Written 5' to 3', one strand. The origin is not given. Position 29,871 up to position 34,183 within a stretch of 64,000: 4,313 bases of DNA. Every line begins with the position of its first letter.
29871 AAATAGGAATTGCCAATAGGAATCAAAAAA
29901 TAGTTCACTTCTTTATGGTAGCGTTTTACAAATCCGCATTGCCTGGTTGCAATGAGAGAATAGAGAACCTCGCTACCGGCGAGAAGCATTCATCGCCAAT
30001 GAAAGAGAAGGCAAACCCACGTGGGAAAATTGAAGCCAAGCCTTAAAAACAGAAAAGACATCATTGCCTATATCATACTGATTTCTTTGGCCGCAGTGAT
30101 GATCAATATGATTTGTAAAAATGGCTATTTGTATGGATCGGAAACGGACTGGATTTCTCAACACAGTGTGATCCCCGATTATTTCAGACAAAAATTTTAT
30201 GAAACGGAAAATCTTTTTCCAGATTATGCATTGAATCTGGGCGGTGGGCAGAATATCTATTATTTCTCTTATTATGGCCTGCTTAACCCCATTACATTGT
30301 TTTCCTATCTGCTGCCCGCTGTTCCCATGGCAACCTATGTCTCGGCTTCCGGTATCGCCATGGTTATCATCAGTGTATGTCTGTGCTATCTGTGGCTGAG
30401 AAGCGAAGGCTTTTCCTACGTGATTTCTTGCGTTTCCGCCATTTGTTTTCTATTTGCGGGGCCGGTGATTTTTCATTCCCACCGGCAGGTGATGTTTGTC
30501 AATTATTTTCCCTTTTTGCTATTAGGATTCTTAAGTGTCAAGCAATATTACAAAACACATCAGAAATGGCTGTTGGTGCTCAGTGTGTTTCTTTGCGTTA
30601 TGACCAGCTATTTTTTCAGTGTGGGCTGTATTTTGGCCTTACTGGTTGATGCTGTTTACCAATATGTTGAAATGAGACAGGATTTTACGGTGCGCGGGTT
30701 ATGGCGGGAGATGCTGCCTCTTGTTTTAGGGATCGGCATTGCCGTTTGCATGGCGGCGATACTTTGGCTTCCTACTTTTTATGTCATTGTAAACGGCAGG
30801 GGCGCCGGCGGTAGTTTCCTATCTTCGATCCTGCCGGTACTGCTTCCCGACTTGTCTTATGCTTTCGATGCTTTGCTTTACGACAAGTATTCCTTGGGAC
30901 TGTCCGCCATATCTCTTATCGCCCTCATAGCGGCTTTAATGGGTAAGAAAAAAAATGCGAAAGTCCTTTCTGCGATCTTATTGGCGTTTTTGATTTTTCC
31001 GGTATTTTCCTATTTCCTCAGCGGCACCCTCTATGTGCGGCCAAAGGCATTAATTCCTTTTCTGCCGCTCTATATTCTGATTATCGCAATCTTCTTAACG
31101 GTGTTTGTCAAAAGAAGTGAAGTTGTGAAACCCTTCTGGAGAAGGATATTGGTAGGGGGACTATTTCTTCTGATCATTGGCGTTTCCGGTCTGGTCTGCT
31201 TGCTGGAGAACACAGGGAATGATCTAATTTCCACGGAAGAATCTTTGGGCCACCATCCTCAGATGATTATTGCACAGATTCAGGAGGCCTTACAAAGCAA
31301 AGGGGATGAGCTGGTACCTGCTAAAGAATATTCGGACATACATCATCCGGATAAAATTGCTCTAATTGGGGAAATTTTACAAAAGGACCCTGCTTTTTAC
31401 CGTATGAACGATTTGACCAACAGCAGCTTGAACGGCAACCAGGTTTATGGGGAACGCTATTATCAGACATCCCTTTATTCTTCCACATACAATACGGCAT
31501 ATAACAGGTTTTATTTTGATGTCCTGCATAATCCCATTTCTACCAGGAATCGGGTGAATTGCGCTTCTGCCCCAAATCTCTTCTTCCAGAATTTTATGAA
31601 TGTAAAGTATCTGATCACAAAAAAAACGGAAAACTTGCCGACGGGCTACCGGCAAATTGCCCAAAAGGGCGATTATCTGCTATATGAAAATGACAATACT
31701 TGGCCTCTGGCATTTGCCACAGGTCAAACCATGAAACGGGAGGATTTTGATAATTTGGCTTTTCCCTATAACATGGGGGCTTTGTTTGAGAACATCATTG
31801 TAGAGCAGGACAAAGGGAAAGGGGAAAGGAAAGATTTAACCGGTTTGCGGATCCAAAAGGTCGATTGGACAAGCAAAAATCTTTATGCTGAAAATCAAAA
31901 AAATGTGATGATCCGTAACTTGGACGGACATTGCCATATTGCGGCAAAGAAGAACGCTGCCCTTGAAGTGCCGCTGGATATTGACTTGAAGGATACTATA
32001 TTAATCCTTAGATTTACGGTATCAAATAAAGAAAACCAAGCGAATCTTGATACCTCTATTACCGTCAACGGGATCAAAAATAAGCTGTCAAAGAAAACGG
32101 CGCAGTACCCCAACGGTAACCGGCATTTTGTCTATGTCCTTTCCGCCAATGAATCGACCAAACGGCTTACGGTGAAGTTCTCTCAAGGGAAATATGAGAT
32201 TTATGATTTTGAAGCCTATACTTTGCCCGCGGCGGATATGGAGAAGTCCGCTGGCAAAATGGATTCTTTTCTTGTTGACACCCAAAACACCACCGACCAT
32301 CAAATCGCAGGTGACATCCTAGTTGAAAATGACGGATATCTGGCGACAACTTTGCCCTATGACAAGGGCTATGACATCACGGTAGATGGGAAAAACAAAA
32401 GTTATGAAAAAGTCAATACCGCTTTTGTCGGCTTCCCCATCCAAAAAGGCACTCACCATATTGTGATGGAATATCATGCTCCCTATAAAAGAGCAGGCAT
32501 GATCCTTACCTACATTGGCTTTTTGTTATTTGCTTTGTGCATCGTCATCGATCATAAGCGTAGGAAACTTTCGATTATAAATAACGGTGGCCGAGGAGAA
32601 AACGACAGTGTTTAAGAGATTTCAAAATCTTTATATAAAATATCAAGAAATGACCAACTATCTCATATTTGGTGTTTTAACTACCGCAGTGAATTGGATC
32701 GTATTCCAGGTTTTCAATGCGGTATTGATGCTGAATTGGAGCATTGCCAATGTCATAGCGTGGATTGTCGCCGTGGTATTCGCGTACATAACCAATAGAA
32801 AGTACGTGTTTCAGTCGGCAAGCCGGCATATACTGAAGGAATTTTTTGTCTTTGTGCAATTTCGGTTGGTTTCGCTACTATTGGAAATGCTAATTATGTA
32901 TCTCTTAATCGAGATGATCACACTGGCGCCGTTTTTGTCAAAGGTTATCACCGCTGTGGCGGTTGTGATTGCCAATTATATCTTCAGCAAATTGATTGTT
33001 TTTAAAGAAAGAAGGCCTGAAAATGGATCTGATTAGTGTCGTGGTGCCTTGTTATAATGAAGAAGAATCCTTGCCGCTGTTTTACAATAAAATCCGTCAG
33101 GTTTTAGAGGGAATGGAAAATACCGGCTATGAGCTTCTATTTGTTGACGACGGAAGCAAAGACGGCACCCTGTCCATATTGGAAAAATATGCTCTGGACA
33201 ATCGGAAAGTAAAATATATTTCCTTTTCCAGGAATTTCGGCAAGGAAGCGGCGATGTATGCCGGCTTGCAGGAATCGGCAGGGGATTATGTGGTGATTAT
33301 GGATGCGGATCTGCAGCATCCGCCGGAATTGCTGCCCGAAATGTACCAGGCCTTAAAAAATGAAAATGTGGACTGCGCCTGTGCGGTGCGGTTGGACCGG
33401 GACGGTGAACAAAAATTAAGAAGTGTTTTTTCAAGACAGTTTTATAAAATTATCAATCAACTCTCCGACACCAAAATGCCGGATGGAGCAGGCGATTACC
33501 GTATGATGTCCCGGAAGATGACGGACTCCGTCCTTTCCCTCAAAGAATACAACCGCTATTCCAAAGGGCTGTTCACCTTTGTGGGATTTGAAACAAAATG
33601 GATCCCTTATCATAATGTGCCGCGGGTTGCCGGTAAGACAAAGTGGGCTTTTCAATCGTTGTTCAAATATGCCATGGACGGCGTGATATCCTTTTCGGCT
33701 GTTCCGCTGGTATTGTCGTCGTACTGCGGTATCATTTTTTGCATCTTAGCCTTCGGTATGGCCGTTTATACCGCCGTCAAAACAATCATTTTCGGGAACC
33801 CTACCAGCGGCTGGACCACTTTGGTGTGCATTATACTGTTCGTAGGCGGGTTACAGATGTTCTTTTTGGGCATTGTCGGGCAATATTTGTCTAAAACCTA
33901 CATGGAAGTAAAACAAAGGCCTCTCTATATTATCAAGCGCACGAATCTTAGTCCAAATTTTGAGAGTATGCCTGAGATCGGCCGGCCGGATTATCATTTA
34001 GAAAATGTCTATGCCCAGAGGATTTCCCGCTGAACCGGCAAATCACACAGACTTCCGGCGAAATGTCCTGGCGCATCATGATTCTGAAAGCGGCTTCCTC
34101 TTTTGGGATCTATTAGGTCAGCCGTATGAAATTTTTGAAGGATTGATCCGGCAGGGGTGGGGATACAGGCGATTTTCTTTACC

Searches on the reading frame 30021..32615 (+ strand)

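Call 89: search_protein_families(library=pfam, proteins=[window:30021-32615:+], max_evalue=0.00001)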
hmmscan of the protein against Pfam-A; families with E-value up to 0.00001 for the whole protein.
window:30021-32615:+ (864 aa): 1 family
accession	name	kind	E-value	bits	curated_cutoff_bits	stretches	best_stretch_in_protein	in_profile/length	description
PF09586.16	YfhO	-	2.5e-58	198.6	28.5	2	344-830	365-835/835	Bacterial membrane protein YfhO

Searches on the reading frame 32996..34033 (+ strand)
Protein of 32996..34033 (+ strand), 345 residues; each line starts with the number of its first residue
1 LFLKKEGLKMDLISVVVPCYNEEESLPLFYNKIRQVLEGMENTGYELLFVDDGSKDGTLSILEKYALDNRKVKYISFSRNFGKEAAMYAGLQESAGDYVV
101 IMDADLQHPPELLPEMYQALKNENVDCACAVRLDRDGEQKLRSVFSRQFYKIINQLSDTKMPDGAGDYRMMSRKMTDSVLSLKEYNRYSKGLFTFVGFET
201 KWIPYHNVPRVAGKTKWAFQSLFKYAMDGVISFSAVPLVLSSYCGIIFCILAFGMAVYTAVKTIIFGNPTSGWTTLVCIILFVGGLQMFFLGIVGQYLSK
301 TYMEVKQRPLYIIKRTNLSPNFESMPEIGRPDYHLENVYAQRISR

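Call 89: search_protein_families(library=pfam, proteins=[window:32996-34033:+], max_evalue=0.00001)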
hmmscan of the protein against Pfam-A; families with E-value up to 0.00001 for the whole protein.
window:32996-34033:+ (345 aa): 3 families
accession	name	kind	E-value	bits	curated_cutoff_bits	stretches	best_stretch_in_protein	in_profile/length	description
PF00535.33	Glycos_transf_2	-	2.1e-39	135.6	23.3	1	14-178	1-166/168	Glycosyl transferase family 2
PF13641.12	Glyco_tranf_2_3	-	3.2e-11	44.1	27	1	13-132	3-123/230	Glycosyltransferase like family 2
PF10111.15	Glyco_tranf_2_2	-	1.8e-06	28.1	27.3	1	14-118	1-104/276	Glycosyltransferase like family 2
